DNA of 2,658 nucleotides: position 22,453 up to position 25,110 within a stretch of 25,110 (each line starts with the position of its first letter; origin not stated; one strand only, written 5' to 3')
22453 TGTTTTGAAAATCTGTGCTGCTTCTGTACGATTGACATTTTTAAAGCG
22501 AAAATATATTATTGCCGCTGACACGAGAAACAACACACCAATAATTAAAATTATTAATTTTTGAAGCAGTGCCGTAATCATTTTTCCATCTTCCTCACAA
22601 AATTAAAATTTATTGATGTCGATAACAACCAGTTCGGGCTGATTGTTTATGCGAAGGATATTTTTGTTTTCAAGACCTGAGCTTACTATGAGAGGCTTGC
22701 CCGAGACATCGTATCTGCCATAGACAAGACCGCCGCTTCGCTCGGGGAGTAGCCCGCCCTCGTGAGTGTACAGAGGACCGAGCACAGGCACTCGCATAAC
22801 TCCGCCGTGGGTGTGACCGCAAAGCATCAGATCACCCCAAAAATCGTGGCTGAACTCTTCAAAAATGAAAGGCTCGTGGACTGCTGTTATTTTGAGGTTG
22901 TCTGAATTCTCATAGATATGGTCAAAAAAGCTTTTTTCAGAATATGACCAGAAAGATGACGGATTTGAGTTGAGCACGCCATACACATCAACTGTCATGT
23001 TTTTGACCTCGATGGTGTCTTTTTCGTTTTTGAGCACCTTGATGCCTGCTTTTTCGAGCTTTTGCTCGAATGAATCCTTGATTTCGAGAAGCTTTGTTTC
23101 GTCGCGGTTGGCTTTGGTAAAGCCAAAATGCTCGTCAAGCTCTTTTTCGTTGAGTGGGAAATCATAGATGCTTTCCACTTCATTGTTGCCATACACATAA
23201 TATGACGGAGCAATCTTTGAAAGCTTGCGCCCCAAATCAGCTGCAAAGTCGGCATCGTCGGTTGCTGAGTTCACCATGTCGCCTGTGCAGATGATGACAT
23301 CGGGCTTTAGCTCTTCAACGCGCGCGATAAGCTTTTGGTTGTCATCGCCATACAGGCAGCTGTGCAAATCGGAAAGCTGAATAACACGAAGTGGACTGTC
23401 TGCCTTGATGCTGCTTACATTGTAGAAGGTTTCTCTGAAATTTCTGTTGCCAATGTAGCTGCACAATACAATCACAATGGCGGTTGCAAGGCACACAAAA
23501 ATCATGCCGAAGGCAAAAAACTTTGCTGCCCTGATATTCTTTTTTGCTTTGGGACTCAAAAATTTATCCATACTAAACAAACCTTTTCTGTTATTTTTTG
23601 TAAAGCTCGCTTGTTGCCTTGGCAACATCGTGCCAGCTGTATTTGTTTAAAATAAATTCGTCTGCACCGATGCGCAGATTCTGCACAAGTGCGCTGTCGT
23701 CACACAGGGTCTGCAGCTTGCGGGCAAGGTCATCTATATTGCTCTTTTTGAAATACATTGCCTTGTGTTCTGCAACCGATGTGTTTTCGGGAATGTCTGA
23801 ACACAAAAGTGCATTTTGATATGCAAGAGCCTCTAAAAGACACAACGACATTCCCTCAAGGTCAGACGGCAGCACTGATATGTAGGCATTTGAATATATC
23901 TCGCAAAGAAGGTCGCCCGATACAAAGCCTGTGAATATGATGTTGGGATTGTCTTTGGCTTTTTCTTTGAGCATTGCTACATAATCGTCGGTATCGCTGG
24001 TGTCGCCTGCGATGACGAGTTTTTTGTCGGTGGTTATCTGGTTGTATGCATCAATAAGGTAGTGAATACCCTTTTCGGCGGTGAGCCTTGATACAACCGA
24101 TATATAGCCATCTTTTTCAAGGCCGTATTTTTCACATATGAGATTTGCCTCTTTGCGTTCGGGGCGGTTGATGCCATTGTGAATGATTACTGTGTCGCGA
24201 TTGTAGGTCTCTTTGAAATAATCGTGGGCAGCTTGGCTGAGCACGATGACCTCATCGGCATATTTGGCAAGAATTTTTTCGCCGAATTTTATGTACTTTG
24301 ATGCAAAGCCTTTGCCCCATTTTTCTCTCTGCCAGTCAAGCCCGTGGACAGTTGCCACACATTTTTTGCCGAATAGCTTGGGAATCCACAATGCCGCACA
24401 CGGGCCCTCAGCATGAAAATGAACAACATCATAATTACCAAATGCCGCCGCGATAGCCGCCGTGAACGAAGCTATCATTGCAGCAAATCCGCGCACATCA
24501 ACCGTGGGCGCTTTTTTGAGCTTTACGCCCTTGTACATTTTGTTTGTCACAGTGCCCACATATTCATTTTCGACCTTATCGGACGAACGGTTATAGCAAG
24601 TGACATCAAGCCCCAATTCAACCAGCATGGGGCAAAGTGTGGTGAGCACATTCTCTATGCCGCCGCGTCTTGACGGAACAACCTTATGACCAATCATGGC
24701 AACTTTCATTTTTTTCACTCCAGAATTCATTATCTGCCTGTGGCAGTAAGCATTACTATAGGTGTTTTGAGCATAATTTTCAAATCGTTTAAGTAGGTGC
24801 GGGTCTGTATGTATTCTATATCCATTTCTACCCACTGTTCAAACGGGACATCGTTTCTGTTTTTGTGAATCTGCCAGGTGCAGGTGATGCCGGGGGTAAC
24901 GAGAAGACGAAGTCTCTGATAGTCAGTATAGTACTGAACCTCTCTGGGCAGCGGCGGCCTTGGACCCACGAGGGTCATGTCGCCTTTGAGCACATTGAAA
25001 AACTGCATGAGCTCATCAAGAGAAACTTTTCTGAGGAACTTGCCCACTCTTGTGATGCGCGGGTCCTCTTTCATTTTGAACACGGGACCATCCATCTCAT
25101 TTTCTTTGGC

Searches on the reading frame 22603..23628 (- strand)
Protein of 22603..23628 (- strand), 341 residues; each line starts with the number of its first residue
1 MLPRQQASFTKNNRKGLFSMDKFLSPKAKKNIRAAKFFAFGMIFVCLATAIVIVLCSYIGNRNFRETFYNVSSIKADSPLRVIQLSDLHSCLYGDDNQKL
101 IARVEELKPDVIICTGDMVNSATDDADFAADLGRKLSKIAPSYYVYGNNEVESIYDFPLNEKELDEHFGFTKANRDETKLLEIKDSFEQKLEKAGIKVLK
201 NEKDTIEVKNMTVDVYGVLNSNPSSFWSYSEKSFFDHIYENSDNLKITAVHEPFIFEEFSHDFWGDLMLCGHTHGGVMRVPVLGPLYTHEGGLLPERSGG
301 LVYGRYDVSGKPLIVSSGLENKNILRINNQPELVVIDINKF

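Call 15: search_protein_families(library=pfam, proteins=[window:22603-23628:-], max_evalue=0.001)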
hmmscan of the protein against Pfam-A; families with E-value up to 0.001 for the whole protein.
window:22603-23628:- (341 aa): 2 families
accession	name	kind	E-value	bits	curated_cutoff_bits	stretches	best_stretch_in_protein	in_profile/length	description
PF00149.33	Metallophos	-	4.1e-11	44.1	21.5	1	80-275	1-190/191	Calcineurin-like phosphoesterase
PF12850.12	Metallophos_2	-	5.2e-07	30.2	27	1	81-171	2-87/154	Calcineurin-like phosphoesterase superfamily domain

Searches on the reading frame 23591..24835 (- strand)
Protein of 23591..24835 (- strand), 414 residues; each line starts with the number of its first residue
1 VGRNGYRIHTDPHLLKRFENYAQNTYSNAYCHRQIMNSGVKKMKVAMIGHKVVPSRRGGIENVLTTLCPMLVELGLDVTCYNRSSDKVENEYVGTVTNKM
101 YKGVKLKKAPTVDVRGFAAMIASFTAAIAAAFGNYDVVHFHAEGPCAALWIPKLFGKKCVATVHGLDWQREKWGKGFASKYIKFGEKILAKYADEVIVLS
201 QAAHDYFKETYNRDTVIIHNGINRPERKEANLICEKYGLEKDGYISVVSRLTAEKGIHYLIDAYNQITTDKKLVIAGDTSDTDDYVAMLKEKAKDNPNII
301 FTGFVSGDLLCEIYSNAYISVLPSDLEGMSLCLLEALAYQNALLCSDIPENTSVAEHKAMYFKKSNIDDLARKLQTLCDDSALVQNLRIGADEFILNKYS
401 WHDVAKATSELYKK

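Call 15: search_protein_families(library=pfam, proteins=[window:23591-24835:-], max_evalue=0.001)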
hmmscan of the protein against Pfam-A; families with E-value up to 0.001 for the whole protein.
window:23591-24835:- (414 aa): 5 families
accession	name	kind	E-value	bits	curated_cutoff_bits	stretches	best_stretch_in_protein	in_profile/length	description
PF00534.26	Glycos_transf_1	-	1.3e-23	83.8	26.4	1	237-388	9-166/172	Glycosyl transferases group 1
PF13439.12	Glyco_transf_4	-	2e-22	80.5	28.5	1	58-223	2-167/170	Glycosyltransferase Family 4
PF13692.12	Glyco_trans_1_4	-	8.3e-21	75.2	27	1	245-380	4-142/142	Glycosyl transferases group 1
PF13579.12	Glyco_trans_4_4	-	8.3e-11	42.9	29.7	1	58-221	1-158/158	Glycosyl transferase 4-like domain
PF09314.17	DUF1972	-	1.5e-10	41.4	25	1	45-215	4-178/186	Domain of unknown function (DUF1972)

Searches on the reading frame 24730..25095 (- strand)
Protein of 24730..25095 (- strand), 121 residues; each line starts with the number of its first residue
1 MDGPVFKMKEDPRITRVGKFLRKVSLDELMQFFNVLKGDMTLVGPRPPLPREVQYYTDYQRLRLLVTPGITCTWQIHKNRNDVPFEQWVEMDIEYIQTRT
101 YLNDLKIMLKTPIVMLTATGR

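Call 15: search_protein_families(library=pfam, proteins=[window:24730-25095:-], max_evalue=0.001)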
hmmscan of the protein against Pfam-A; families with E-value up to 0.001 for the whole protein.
window:24730-25095:- (121 aa): 1 family
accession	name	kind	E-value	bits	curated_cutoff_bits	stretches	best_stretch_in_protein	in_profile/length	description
PF02397.22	Bac_transf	-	4.3e-42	144.1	27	1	3-116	65-178/179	Bacterial sugar transferase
